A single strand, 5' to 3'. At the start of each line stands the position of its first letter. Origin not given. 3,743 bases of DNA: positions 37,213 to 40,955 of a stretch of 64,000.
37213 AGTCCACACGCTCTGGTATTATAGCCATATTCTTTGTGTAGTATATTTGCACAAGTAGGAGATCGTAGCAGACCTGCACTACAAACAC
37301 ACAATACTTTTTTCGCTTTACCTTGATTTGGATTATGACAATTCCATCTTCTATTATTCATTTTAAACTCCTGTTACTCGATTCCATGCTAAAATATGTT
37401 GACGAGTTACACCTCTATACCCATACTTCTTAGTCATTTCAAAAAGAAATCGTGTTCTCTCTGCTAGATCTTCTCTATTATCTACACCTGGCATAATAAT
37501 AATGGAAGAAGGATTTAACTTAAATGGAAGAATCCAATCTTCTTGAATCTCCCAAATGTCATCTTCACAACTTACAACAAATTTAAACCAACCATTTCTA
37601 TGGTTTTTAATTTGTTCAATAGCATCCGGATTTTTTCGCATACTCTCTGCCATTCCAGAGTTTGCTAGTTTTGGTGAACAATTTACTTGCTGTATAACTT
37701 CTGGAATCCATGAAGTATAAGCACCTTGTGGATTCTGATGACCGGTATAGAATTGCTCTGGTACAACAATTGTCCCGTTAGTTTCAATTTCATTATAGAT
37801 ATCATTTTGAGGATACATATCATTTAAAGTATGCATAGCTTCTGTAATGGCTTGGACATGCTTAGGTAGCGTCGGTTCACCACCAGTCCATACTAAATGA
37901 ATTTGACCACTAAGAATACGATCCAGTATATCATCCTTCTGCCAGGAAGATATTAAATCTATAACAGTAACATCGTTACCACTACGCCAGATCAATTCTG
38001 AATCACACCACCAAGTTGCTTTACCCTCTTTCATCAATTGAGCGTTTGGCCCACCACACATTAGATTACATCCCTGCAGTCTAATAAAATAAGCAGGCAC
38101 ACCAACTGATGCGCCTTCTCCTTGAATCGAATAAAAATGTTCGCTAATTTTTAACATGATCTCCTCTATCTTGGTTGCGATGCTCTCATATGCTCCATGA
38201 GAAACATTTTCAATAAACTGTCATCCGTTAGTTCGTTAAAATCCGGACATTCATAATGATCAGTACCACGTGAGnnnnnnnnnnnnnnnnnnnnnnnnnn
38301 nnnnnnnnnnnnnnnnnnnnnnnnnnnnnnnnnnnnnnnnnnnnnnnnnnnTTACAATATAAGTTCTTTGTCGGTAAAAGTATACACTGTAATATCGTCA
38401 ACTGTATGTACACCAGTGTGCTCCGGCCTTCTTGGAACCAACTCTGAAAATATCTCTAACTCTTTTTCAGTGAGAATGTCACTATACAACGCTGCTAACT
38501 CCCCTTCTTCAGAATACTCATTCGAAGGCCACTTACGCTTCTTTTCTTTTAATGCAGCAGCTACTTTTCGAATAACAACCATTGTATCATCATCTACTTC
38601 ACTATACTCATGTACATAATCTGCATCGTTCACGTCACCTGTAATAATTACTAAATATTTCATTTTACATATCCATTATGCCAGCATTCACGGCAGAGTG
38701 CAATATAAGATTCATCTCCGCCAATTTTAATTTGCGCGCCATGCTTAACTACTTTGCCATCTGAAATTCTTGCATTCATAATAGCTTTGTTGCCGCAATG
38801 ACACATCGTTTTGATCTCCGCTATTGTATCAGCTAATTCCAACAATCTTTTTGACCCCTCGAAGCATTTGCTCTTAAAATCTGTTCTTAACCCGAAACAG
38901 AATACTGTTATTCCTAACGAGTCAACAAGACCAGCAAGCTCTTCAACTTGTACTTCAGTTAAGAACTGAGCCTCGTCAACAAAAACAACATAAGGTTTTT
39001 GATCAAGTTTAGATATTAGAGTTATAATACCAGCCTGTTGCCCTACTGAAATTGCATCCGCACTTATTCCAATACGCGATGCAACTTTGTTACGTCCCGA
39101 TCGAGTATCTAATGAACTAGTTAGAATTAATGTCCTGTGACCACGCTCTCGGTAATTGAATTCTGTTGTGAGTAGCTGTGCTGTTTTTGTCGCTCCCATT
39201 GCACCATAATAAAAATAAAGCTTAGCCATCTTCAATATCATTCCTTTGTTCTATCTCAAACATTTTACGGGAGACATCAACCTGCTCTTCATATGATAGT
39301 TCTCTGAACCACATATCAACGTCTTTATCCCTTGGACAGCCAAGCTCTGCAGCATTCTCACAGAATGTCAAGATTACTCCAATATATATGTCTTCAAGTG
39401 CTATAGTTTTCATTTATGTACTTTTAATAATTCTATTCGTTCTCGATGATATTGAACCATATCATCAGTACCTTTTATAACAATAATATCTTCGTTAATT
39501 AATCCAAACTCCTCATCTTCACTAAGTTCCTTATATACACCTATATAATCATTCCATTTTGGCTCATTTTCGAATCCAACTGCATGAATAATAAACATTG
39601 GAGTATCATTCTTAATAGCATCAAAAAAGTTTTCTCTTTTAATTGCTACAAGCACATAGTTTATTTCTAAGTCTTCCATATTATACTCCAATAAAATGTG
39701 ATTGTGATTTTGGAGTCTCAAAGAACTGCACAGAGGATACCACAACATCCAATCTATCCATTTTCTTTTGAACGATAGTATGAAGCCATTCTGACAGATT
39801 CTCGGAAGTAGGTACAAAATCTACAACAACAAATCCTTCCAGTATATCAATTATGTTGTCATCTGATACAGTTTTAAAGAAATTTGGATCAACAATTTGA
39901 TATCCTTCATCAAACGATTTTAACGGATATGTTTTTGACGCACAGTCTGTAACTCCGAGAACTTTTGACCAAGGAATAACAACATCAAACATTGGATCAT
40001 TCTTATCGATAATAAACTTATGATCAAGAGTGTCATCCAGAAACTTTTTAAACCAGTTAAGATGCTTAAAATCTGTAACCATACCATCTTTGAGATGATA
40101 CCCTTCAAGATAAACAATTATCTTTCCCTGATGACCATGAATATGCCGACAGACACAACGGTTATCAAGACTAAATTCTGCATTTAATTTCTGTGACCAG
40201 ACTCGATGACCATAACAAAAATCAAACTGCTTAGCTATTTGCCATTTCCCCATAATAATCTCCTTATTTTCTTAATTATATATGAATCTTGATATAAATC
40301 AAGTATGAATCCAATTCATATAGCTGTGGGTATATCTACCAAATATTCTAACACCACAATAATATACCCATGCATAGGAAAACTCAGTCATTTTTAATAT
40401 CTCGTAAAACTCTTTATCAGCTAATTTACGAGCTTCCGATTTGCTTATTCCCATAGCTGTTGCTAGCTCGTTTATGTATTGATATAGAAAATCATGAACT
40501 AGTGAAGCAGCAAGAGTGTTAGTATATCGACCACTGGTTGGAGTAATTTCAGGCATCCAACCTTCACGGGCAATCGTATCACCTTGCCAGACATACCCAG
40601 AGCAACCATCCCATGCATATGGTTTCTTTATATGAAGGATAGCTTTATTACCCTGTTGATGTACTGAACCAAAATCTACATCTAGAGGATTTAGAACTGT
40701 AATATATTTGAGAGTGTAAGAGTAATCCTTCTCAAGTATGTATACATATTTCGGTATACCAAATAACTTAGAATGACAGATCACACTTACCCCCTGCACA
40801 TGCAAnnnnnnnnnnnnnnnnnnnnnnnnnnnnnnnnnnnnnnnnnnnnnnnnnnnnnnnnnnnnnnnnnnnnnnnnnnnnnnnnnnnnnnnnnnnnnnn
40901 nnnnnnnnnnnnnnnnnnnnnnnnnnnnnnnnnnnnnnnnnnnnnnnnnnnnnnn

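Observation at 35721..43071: Dispersed 7-deazaguanine (FolE/QueD/QueE) pathway without QueC or DpdA in the window, embedded with phosphatases, an FNR-like reductase, Tdk and a class II RNR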

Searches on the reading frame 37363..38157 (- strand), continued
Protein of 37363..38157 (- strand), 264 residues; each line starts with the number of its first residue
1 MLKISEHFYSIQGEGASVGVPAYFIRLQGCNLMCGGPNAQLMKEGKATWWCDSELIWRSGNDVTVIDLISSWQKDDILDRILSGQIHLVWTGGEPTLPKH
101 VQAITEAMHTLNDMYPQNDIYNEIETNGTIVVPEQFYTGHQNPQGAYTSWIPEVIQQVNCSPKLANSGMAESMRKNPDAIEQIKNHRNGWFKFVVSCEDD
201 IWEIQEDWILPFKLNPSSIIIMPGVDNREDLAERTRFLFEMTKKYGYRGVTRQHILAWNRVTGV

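Call 71: list_cluster_members(proteins=[P0046, P0053, P0070, P0079, P0082, P0084, P0085, P0095, P0099, P0012])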
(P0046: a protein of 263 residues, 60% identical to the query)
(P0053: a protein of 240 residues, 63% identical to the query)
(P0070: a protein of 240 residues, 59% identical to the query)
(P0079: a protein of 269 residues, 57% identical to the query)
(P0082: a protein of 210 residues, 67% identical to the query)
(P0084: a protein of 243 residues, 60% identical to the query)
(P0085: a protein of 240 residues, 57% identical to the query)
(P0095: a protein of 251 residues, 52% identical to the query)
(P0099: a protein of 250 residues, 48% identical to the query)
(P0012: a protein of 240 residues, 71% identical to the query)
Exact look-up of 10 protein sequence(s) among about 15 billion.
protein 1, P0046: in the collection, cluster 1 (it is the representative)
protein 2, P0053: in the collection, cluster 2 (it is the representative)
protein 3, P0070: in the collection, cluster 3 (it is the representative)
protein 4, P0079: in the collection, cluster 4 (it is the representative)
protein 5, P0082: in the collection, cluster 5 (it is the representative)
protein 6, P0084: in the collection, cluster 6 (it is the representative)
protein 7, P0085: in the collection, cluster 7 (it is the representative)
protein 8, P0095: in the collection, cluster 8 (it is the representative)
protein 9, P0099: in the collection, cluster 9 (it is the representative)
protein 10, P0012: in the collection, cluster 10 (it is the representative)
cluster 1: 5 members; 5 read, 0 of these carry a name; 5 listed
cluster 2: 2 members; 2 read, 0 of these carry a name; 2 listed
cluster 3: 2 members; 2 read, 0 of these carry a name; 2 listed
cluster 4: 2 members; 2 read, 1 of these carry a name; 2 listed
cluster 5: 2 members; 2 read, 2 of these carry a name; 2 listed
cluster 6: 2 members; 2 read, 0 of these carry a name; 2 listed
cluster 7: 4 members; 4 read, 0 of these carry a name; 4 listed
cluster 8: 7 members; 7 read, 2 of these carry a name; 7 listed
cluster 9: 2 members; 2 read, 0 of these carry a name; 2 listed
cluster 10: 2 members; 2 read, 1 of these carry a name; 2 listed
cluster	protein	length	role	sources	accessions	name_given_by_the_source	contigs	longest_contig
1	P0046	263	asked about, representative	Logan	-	-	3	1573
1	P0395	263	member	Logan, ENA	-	-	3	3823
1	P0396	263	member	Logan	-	-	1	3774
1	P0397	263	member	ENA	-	-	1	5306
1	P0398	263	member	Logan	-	-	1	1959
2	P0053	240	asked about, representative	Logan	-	-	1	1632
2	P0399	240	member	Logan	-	-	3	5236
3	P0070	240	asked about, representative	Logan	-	-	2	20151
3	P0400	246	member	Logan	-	-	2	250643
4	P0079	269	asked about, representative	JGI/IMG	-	queuosine biosynthesis protein QueC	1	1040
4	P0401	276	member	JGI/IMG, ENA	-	-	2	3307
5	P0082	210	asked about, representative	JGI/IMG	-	7-cyano-7-deazaguanine synthase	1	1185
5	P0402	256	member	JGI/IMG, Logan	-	7-cyano-7-deazaguanine synthase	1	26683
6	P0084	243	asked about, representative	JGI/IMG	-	-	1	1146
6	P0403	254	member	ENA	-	-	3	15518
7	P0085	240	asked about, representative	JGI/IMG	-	-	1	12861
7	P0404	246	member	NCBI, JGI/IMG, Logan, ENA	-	-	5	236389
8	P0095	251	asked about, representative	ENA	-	-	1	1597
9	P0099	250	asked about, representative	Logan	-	-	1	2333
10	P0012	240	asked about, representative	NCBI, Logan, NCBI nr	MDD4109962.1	MAG: 7-cyano-7-deazaguanine synthase [Clostridia bacterium] | 7-cyano-7-deazaguanine synthase [Clostridia bacterium]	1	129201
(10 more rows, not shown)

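Call 72: find_encoding_contigs(protein=P0404, flank=10000, max_places=4)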
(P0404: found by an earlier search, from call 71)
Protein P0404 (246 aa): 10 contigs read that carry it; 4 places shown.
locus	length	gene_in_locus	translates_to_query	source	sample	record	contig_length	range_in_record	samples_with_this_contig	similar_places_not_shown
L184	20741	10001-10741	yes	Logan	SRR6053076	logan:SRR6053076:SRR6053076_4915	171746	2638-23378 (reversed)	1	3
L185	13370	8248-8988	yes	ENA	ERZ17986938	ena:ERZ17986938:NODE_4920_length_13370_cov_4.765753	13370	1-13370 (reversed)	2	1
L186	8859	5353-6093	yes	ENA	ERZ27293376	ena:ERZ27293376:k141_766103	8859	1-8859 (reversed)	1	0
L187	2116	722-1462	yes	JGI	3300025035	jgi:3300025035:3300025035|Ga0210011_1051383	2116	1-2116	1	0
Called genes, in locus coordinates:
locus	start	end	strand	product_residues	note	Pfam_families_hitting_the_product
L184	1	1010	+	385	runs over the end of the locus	-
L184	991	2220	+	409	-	-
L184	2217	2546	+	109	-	-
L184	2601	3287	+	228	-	PF13521:AAA_28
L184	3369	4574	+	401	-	-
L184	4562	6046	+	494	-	-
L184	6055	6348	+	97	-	-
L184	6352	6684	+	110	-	-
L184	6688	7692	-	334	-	-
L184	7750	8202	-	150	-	-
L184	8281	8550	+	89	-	PF04193:PQ-loop (weak)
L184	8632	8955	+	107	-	-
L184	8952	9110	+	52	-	-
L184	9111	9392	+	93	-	-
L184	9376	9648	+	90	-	-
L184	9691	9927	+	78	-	-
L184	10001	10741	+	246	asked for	PF06508:QueC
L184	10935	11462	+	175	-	PF08719:NADAR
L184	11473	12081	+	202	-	PF04017:DUF366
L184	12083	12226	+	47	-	-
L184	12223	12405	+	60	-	-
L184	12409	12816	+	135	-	-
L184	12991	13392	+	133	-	-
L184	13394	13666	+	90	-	-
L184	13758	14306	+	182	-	-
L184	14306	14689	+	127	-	-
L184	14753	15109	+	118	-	-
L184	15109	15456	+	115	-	-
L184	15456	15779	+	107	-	-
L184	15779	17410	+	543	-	PF13307:Helicase_C_2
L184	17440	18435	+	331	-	PF02796:HTH_7 (faint), PF04545:Sigma70_r4 (faint), PF08281:Sigma70_r4_2 (faint), PF13384:HTH_23 (faint), PF13518:HTH_28 (faint), PF13551:HTH_29 (faint), PF13936:HTH_38 (faint), PF24308:DUF7487, +1 more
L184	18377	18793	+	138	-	-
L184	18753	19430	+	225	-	-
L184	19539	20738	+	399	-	PF16724:T4-gp15_tss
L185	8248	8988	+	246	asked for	PF06508:QueC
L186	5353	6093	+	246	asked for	PF06508:QueC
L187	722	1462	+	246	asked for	PF06508:QueC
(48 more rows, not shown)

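Call 83: find_related_loci(query=window:37363-38157:-, collection=genome_contigs, flank=3000)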
Query window:37363-38157:- (264 aa) in genome_contigs; peptide patterns used: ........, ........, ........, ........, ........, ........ (x = any residue, [..] = any of these).
32 stretches matched a pattern; 1 encode a relative of the query (tblastn E <= 1e-3); 1 distinct loci.
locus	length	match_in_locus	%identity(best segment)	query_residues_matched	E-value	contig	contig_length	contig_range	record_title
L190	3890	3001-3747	51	2-264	3e-94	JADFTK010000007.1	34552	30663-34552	MAG: Patescibacteria group bacterium isolate B9T1L10 B9T1L10_NODE1338, whole genome shotgun sequence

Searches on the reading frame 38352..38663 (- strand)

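Call 5: search_protein_families(library=pfam, proteins=[window:38352-38663:-], max_evalue=0.01)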
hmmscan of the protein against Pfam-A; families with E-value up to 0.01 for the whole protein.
window:38352-38663:- (103 aa): 0 families

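Call 10: search_protein_families(library=ncbifam, proteins=[window:38352-38663:-], max_evalue=0.01)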
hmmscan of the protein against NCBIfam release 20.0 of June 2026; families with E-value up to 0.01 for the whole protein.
window:38352-38663:- (103 aa): 0 families

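Call 11: search_protein_families(library=phrogs, proteins=[window:38352-38663:-], max_evalue=0.001)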
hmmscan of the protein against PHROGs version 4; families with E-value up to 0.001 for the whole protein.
window:38352-38663:- (103 aa): 1 family
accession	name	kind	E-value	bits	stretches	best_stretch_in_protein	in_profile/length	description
phrog_8428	-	unknown function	0.00011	22.9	0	2-35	4-37/212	-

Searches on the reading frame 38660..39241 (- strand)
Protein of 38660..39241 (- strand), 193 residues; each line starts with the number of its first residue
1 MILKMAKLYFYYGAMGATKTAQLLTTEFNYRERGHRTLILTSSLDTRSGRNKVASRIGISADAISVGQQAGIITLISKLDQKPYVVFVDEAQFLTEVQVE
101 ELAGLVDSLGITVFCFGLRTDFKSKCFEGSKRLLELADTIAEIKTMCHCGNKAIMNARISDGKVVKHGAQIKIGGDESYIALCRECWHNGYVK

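Call 5: search_protein_families(library=pfam, proteins=[window:38660-39241:-], max_evalue=0.01)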
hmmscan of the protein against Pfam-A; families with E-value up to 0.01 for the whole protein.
window:38660-39241:- (193 aa): 2 families
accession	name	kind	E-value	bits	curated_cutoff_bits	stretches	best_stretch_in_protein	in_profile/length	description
PF00265.24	TK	-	7.5e-44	150.1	20.6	1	6-187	1-176/176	Thymidine kinase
PF13604.12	AAA_30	-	0.00033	20.9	27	1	11-117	23-123/191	AAA domain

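Call 10: search_protein_families(library=ncbifam, proteins=[window:38660-39241:-], max_evalue=0.01)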
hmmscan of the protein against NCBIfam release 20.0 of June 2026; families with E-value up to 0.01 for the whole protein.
window:38660-39241:- (193 aa): 5 families
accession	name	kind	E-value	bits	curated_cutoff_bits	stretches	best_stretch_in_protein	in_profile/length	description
NF003300.0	PRK04296.1-5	equivalog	8.7e-72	241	195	1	5-189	1-189/194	thymidine kinase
NF003299.0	PRK04296.1-4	equivalog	2.1e-62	210.4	284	1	5-190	1-187/191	thymidine kinase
NF003298.0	PRK04296.1-3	equivalog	1.1e-52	178.6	375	1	5-188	1-187/205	thymidine kinase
NF003297.0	PRK04296.1-2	equivalog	5.3e-48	163.5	252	1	5-187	1-193/216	thymidine kinase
NF003296.0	PRK04296.1-1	equivalog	4.6e-30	105.1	183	1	12-188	14-188/195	thymidine kinase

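Call 11: search_protein_families(library=phrogs, proteins=[window:38660-39241:-], max_evalue=0.001)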
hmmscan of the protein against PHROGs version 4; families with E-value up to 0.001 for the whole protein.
window:38660-39241:- (193 aa): 2 families
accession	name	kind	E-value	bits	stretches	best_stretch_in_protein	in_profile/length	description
phrog_592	-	other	4.7e-70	236.3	1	5-190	1-188/193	thymidine kinase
phrog_35515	-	other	1.1e-23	84.3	1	101-189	3-98/104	thymidine kinase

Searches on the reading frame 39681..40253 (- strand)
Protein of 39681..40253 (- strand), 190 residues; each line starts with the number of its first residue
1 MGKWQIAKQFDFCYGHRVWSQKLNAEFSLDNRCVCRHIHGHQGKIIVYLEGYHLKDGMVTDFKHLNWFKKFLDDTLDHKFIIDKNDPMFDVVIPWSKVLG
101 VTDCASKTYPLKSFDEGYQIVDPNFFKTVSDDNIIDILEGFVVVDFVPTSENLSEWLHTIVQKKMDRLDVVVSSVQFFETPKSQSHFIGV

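Call 5: search_protein_families(library=pfam, proteins=[window:39681-40253:-], max_evalue=0.01)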
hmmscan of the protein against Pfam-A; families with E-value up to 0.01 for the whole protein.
window:39681-40253:- (190 aa): 1 family
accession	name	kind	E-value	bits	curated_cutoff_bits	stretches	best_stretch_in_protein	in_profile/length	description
PF01242.24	PTPS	-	1.1e-25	90.4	22.4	1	6-183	2-114/121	6-pyruvoyl tetrahydropterin synthase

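Call 10: search_protein_families(library=ncbifam, proteins=[window:39681-40253:-], max_evalue=0.01)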
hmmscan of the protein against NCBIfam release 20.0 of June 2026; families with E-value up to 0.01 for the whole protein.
window:39681-40253:- (190 aa): 2 families
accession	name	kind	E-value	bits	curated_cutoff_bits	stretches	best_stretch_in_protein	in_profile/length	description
TIGR03367.1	queuosine_QueD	equivalog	6.1e-14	52.2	89.25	1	7-162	3-91/92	6-carboxytetrahydropterin synthase QueD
TIGR00039.1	6PTHBS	subfamily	3.8e-13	49.9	125.5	1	4-100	2-87/124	6-pyruvoyl tetrahydropterin synthase/6-carboxytetrahydropterin synthase family protein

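Call 11: search_protein_families(library=phrogs, proteins=[window:39681-40253:-], max_evalue=0.001)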
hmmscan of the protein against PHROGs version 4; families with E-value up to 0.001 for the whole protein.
window:39681-40253:- (190 aa): 1 family
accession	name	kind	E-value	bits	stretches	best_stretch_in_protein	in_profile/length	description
phrog_2389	-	moron, auxiliary metabolic gene and host takeover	9.2e-32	110.9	1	4-186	6-147/158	QueD-like 6-pyruvoyl-tetrahydropterin synthase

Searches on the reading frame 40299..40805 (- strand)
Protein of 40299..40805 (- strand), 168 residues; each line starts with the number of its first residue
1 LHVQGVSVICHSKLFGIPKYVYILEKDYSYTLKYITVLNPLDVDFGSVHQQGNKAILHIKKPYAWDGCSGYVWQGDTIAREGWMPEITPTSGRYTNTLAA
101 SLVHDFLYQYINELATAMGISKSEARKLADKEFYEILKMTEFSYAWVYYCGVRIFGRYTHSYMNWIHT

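Call 5: search_protein_families(library=pfam, proteins=[window:40299-40805:-], max_evalue=0.01)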
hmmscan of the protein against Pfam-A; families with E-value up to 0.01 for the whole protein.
window:40299-40805:- (168 aa): 1 family
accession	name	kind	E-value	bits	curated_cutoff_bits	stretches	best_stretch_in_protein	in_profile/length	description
PF07087.16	DUF1353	-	1.7e-05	24.8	22.5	1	93-152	40-91/91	Protein of unknown function (DUF1353)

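Call 10: search_protein_families(library=ncbifam, proteins=[window:40299-40805:-], max_evalue=0.01)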
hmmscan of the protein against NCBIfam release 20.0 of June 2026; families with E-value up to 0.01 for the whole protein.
window:40299-40805:- (168 aa): 0 families

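Call 11: search_protein_families(library=phrogs, proteins=[window:40299-40805:-], max_evalue=0.001)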
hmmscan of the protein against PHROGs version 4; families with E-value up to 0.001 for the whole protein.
window:40299-40805:- (168 aa): 1 family
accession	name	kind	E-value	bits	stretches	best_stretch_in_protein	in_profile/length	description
phrog_1158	-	tail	9e-19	68.9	1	19-157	21-128/205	tail assembly chaperone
